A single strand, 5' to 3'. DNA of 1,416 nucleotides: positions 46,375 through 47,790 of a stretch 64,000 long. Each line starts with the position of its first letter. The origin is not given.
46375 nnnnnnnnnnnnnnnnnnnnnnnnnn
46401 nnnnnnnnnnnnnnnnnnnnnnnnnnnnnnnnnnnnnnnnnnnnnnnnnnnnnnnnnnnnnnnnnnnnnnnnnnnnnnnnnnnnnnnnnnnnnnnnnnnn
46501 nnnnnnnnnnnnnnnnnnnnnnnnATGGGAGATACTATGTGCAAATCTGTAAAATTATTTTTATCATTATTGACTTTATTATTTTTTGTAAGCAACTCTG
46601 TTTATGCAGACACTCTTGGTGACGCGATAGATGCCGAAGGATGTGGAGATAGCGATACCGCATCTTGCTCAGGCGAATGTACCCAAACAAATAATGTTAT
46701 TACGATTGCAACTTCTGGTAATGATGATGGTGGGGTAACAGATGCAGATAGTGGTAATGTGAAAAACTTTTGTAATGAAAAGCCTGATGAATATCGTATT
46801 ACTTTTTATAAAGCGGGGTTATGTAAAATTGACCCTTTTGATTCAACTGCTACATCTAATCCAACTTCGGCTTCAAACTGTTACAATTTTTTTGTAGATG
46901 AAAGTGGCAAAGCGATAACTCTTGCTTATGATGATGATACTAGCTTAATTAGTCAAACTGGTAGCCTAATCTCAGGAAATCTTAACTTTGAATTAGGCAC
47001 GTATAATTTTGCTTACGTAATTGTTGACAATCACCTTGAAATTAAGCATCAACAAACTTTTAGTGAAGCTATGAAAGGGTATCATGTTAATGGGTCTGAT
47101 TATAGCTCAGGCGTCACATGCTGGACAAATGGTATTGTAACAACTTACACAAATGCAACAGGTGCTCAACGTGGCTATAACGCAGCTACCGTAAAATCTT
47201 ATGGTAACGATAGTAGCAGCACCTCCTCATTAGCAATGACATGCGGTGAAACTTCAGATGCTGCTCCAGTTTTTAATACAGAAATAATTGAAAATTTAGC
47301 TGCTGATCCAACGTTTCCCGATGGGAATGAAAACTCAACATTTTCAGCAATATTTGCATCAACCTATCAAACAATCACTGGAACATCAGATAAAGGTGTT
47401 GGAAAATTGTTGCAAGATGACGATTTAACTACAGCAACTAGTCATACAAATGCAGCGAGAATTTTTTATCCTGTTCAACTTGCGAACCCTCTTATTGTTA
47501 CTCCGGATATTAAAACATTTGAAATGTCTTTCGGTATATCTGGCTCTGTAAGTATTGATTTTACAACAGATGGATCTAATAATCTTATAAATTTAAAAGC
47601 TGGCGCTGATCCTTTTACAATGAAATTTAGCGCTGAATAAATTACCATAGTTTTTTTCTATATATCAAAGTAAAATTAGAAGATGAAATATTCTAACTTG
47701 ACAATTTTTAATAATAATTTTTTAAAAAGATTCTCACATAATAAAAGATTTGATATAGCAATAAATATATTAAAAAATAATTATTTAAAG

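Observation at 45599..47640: Stand-alone intimin/invasin-type beta-barrel gene translationally coupled to a separately exported Cys/Thr-rich protein: a possible split (two-polypeptide) type Ve-like surface system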

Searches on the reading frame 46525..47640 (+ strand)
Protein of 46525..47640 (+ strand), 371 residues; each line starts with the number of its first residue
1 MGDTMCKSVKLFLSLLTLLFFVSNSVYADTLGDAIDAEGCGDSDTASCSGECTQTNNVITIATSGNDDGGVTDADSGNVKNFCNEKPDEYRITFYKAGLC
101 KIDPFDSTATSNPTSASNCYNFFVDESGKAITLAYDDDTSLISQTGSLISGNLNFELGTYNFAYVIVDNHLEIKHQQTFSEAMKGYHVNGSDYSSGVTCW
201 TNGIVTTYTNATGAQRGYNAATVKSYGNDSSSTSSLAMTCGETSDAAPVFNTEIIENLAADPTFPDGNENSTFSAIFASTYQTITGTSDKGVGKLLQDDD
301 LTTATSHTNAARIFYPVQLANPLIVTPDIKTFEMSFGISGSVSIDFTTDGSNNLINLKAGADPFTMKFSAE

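Call 3: search_protein_families(library=pfam, proteins=[window:46525-47640:+], max_evalue=1)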
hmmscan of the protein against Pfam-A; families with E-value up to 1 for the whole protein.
window:46525-47640:+ (371 aa): 1 family
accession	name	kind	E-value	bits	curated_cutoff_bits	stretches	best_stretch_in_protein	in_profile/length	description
PF16561.11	AMPK1_CBM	-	0.23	12.1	26.8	0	144-189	31-75/85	Glycogen recognition site of AMP-activated protein kinase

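Call 4: search_protein_families(library=ncbifam, proteins=[window:46525-47640:+], max_evalue=1)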
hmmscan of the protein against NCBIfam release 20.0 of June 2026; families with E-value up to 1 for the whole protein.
window:46525-47640:+ (371 aa): 0 families

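Call 5: find_homologous_proteins(query=window:46525-47640:+, max_evalue=0.001)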
Query window:46525-47640:+ (371 aa): 56 proteins with E <= 0.001 among 3449 candidates.
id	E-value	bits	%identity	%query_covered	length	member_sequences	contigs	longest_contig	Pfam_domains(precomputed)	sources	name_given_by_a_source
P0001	9.1e-240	812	99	100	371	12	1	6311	-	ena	-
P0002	1.4e-188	644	80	99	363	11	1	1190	-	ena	-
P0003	4.7e-185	633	77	99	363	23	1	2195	-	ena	-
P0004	4.6e-180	616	76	99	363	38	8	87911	-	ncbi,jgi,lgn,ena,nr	ncbi:MAG: hypothetical protein P8L38_04685 [Gammaproteobacteria bacterium]|nr:hypothetical protein [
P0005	1.3e-179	615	75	99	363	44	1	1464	-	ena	-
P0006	1.1e-178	612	76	99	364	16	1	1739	-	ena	-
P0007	1.1e-178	612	80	92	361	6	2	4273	-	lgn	-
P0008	3.0e-178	610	75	99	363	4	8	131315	-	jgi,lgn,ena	-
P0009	1.1e-177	608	74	99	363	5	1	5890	-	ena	-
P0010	2.1e-176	604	75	99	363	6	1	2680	-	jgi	jgi:hypothetical protein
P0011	2.0e-173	594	73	99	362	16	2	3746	-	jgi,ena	-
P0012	1.8e-172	591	76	94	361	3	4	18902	-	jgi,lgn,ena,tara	tara:strand:+ start:1550 stop:2635 length:1086 start_codon:yes stop_codon:yes gene_type:complete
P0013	1.1e-167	575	72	99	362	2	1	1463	-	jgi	jgi:hypothetical protein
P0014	9.5e-167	572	72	99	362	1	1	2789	-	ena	-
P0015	1.4e-165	569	71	99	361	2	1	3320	-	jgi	-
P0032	2.9e-50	189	39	97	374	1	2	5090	-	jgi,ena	jgi:hypothetical protein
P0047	1.3e-27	115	31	78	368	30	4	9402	-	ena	-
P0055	5.4e-22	96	31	81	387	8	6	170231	-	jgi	jgi:hypothetical protein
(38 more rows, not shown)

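Call 9: find_encoding_contigs(protein=P0055, flank=6000, max_places=3)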
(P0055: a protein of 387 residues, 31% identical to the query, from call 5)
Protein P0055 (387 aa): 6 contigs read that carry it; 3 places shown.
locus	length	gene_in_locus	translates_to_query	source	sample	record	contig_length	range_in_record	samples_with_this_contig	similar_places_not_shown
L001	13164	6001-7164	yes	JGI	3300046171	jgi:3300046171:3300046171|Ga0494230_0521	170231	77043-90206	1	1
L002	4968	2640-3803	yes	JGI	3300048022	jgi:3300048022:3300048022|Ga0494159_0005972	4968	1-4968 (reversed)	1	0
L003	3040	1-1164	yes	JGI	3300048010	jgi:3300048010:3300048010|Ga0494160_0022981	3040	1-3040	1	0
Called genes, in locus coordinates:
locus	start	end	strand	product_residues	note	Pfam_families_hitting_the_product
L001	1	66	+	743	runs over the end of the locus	PF00909:Ammonium_transp, PF07228:SpoIIE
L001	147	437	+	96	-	-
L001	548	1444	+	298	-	PF00892:EamA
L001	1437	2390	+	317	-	PF00389:2-Hacid_dh, PF02826:2-Hacid_dh_C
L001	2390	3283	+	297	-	PF00850:Hist_deacetyl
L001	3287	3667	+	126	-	PF01641:SelR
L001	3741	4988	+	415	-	-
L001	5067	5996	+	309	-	PF11924:IAT_beta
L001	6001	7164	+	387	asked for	-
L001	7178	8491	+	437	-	-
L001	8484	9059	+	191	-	PF04773:FecR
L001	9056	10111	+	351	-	-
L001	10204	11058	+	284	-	PF11924:IAT_beta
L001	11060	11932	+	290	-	-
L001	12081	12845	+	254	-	PF11924:IAT_beta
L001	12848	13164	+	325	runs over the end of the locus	-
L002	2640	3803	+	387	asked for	-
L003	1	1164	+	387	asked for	?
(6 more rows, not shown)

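Call 10: find_encoding_contigs(protein=P0047, flank=6000, max_places=3)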
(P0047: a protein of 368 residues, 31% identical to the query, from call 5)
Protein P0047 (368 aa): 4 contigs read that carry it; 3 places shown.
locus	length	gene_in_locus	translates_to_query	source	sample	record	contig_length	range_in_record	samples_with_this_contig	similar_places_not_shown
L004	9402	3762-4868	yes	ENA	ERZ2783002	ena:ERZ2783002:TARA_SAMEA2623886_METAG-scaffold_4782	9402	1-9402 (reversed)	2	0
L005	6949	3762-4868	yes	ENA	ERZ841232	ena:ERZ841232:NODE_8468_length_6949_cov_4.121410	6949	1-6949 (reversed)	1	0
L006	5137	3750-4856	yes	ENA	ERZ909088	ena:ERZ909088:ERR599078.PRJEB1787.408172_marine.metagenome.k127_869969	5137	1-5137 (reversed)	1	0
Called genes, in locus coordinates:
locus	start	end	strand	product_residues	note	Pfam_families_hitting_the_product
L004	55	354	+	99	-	-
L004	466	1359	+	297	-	PF00892:EamA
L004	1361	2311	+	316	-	PF00389:2-Hacid_dh, PF02826:2-Hacid_dh_C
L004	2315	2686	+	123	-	PF01641:SelR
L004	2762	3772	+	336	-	PF11924:IAT_beta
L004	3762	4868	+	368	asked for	-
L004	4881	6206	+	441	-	PF11059:DUF2860 (weak)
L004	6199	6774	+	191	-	PF04773:FecR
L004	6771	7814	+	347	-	-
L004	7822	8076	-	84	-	PF00462:Glutaredoxin, PF04908:SH3BGR (weak)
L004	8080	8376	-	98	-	PF10985:DUF2805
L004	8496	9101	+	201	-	PF01810:LysE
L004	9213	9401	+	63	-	?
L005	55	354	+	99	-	-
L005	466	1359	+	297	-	PF00892:EamA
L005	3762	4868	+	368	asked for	-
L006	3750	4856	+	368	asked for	-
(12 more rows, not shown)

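Call 11: find_encoding_contigs(protein=P0032, flank=6000, max_places=2)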
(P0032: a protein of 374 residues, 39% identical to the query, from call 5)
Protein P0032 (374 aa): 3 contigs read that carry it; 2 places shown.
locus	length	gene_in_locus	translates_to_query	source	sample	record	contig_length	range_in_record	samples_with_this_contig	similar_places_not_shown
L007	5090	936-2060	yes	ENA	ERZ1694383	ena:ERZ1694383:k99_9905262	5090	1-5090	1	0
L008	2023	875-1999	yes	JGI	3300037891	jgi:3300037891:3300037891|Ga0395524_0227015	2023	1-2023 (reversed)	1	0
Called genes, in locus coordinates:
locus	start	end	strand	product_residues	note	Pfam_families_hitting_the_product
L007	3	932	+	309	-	?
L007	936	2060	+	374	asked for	-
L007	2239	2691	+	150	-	-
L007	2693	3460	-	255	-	PF01513:NAD_kinase, PF20143:NAD_kinase_C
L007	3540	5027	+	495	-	PF00370:FGGY_N, PF02782:FGGY_C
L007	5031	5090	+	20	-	?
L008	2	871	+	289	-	?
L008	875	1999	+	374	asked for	-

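Call 19: predict_structure(alignment_id=A1)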
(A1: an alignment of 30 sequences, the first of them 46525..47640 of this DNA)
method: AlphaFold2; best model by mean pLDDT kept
length: 371 residues; sequences in the alignment: 30
mean_pLDDT: 70.9   pTM: 0.72
mean pLDDT of the five models: 70.9, 68.3, 65.3, 64.7, 62.8
residues with pLDDT >= 90: 69; 70-90: 149; 50-70: 80; < 50: 73
segments of 3 or more residues with pLDDT < 50: 20-50, 61-82, 228-230, 261-267, 284-289
pLDDT, mean of each block of 10 residues (from residue 1): 56 60 32 42 41 53 34 32 68 93 87 82 93 83 85 84 92 86 75 81 83 78 62 72 92 80 48 67 49 87 88 88 87 77 66 68 75 77
secondary structure, 60 per line:
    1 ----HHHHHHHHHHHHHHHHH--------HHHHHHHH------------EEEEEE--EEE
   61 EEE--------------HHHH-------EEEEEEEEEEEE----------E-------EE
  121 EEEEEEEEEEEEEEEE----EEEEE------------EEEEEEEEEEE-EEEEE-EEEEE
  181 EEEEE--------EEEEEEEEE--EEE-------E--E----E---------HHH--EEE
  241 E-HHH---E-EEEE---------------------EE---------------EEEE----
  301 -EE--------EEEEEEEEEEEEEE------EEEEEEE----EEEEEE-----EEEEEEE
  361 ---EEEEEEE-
elements in order: H5-21 H30-37 E50-55 E58-63 H78-81 E89-100 E119-136 E141-145 E158-168 E170-174 E176-185 E194-202 E205-207 E238-241 E251-254 E293-296 E312-325 E332-338 E343-348 E354-360 E364-370

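Call 26: find_related_loci(query=A1, collection=genome_contigs, flank=6000)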
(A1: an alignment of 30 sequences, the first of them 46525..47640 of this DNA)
Query A1 (371 aa) in genome_contigs; peptide patterns used: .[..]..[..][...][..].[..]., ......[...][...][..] (x = any residue, [..] = any of these).
62 stretches matched a pattern; 11 encode a relative of the query (tblastn E <= 1e-3); 10 distinct loci.
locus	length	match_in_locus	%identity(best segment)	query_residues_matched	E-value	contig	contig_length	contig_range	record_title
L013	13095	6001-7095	76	2-370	0e+0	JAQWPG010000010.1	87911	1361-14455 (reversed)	MAG: Gammaproteobacteria bacterium isolate cluster2_bin.221 k141_108270, whole genome shotgun sequence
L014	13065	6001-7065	43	9-371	1e-79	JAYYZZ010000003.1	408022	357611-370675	MAG: Pseudomonadota bacterium isolate XB_MAG1171 DB_MAG1171_0003, whole genome shotgun sequence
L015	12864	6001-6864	34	75-371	6e-40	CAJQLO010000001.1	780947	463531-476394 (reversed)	MAG: uncultured Gammaproteobacteria bacterium isolate 0.2_20180522_Bin_MAXBIN_096_1 genome assembly, contig: c_000000000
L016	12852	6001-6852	35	80-368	6e-33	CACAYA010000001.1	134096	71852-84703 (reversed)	uncultured Pelagibacteraceae bacterium isolate AG-349-G19 genome assembly, contig: AG-349-G19_NODE_1, whole genome shotg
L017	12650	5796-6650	33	80-367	2e-30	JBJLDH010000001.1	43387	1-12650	MAG: Candidatus Pelagibacter sp. isolate LRMED-216 Pelagibacter-LRMED-216-C1058, whole genome shotgun sequence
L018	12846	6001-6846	31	83-367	6e-30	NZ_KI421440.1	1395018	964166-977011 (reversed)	Candidatus Pelagibacter ubique HTCC8051 HTC8051_Contig1.1, whole genome shotgun sequence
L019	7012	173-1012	33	83-367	2e-29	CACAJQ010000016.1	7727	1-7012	uncultured Pelagibacteraceae bacterium isolate AG-898-A03 genome assembly, contig: AG-898-A03_NODE_17, whole genome shot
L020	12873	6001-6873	31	83-371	7e-29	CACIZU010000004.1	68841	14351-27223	uncultured Pelagibacteraceae bacterium isolate AG-439-O04 genome assembly, contig: AG-439-O04_NODE_4, whole genome shotg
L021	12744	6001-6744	34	83-365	3e-28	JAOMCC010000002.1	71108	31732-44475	Nitrosomonadales bacterium isolate AH-558-E18 AH-558-E18_NODE_2, whole genome shotgun sequence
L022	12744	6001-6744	33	83-365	3e-28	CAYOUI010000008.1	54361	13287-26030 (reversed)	MAG TPA_asm: uncultured Methylobacillus sp. isolate binchicken_co222_88 genome assembly, contig: NODE_301_length_54361_c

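Call 36: search_protein_representatives(alignment_id=A1)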
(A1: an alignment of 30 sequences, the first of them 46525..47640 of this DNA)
Query: 30 sequences, 355 profile positions. Proteins with E-value up to 0.001 (for the whole library): 634; up to 1e-10: 243; up to 1e-30: 72. The best 150 are listed.
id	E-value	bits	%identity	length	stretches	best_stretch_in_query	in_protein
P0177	2.1e-133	461.4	-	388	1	10-355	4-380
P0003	3.4e-131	454.1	-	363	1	2-353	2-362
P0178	9.7e-122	423.0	-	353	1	2-354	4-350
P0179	2.6e-115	401.8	-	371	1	5-354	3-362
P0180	1.7e-101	356.4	-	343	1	2-354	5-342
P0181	1.4e-99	350.1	-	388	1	11-355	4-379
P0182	2.3e-96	339.5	-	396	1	2-355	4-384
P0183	1.1e-95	337.3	-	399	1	2-355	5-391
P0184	5.5e-93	328.4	-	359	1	2-353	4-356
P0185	1.1e-91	324.2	-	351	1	5-354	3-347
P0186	2.2e-88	313.3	-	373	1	7-354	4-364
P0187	1.0e-87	311.0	-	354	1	5-352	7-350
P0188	1.8e-86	307.0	-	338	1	5-351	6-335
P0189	1.5e-84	300.7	-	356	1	2-352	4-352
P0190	8.5e-83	294.9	-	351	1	2-352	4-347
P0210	1.8e-55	205.0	-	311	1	10-354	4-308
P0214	1.2e-51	192.5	-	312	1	13-348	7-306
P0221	1.5e-46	175.6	-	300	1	12-351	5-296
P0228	1.7e-42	162.3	-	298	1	16-354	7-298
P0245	1.9e-31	126.0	-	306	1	15-353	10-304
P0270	3.5e-20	88.9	-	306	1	59-348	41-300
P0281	4.7e-18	81.9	-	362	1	13-320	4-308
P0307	2.2e-15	73.2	-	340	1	9-350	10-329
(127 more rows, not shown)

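Call 40: find_related_loci(query=A1, collection=metagenome_contigs, flank=4000)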
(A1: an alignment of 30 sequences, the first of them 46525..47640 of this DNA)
Query A1 (371 aa) in metagenome_contigs; peptide patterns used: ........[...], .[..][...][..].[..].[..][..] (x = any residue, [..] = any of these).
446 stretches matched a pattern; 154 encode a relative of the query (tblastn E <= 1e-3); the best 80 are kept; 80 distinct loci.
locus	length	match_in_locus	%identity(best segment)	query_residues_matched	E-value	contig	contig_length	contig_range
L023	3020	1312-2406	79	2-370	0e+0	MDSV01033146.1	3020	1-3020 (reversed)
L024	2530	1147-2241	77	2-370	0e+0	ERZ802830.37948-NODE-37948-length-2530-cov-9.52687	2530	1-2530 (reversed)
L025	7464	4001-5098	75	2-371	0e+0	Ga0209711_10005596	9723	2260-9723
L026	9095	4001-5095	76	2-370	0e+0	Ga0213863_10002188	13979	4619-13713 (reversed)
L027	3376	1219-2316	76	1-370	0e+0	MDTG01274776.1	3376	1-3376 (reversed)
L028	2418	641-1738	75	2-371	0e+0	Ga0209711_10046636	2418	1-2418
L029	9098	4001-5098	75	2-371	0e+0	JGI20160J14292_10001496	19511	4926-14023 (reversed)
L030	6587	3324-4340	79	28-370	0e+0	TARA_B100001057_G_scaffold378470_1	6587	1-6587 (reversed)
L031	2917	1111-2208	73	1-371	0e+0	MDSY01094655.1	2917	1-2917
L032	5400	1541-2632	75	2-371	0e+0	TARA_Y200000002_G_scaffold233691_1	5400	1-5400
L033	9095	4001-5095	73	2-371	4e-178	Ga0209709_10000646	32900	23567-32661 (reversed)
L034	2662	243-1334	69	2-371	0e+0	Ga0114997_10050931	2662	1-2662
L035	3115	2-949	77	51-370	7e-178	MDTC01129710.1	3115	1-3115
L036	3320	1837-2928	71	2-371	7e-173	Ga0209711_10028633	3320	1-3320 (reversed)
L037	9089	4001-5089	67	2-370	5e-164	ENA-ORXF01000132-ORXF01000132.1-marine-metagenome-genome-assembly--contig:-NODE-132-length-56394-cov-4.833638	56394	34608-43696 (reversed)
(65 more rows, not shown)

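Call 50: search_protein_families(library=pfam, proteins=[L001:7178-8491:+, L001:8484-9059:+, L001:9056-10111:+, L001:3741-4988:+, L001:11060-11932:+, L001:10204-11058:+], max_evalue=1)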
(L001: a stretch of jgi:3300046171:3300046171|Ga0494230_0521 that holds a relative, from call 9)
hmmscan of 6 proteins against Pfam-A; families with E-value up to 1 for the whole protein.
L001:7178-8491:+ (437 aa): 3 families
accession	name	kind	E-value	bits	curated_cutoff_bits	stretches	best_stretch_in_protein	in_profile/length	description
PF11059.14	DUF2860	-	1.2e-05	25.1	22.9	1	235-366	110-239/294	Protein of unknown function (DUF2860)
PF18363.6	PI_PP_I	-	0.11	13.1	28.5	1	75-135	13-73/94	Phosphoinositide phosphatase insertion domain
PF13243.12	SQHop_cyclase_C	-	0.17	11.3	26.1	1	105-158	154-207/319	Squalene-hopene cyclase C-terminal domain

L001:8484-9059:+ (191 aa): 1 family
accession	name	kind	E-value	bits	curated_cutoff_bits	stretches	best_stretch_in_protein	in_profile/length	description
PF04773.18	FecR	-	3.1e-11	44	24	1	55-153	1-91/97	FecR protein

L001:9056-10111:+ (351 aa): 1 family
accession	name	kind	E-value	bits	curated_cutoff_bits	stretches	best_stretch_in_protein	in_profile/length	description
PF02226.22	Pico_P1A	-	0.035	14.6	21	1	306-334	8-36/68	Picornavirus coat protein (VP4)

L001:3741-4988:+ (415 aa): 1 family
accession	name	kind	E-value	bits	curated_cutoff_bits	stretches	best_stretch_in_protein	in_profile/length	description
PF06129.17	Chordopox_G3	-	0.2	12.9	22.3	0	361-404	17-60/108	Chordopoxvirus G3 protein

L001:11060-11932:+ (290 aa): 0 families

L001:10204-11058:+ (284 aa): 1 family
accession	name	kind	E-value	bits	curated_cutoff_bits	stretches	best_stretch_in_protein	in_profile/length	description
PF11924.14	IAT_beta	-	1.2e-37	130.4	22.3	1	25-269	29-279/279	Inverse autotransporter, beta-domain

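Call 51: search_protein_families(library=ncbifam, proteins=[L001:7178-8491:+, L001:8484-9059:+, L001:9056-10111:+, L001:6001-7164:+], max_evalue=1)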
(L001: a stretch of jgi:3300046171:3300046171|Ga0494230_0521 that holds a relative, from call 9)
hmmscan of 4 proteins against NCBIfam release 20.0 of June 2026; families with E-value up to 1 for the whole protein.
L001:7178-8491:+ (437 aa): 1 family
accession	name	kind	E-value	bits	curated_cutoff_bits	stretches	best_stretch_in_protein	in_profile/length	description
NF008520.0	PRK11447.1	equivalog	0.066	10.9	858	1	33-113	141-222/1157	cellulose synthase complex outer membrane protein BcsC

L001:8484-9059:+ (191 aa): 8 families
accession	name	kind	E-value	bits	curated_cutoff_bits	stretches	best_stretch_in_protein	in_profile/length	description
NF033165.1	lipo_LipL45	exception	9.1e-10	38.1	350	1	39-153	55-166/391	lipoprotein LipL45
NF047849.1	Lsa33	exception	1.4e-06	27.8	420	1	29-153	31-158/310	surface adhesin Lsa33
NF033682.1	retention_LapA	subfamily_domain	3.6e-05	24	50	1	41-88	21-68/145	retention module-containing protein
NF007296.1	PRK09774.1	equivalog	0.0062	15.7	385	1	63-149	113-190/313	ferric citrate uptake sigma factor regulator FecR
NF050066.1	LPSTprtrPglK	equivalog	0.027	12.9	1000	1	20-94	460-532/558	BC-type lipopolysaccharide transporter PglK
TIGR02204.1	MsbA_rel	hypoth_equivalog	0.052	12.2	780.4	1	21-89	453-519/576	ABC transporter, permease/ATP-binding protein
NF007495.0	PRK10089.1-4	equivalog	0.061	13.9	117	0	125-160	71-106/113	tRNA-binding protein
NF008379.0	PRK11174.1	equivalog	0.074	11.7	684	1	19-90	460-529/588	heme ABC transporter permease/ATP-binding protein CydD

L001:9056-10111:+ (351 aa): 0 families

L001:6001-7164:+ (387 aa): 1 family
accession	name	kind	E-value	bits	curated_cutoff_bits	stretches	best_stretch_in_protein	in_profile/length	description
NF040843.1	SE2200_fam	equivalog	0.21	11.7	30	1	1-16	1-16/33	SE2200 family small protein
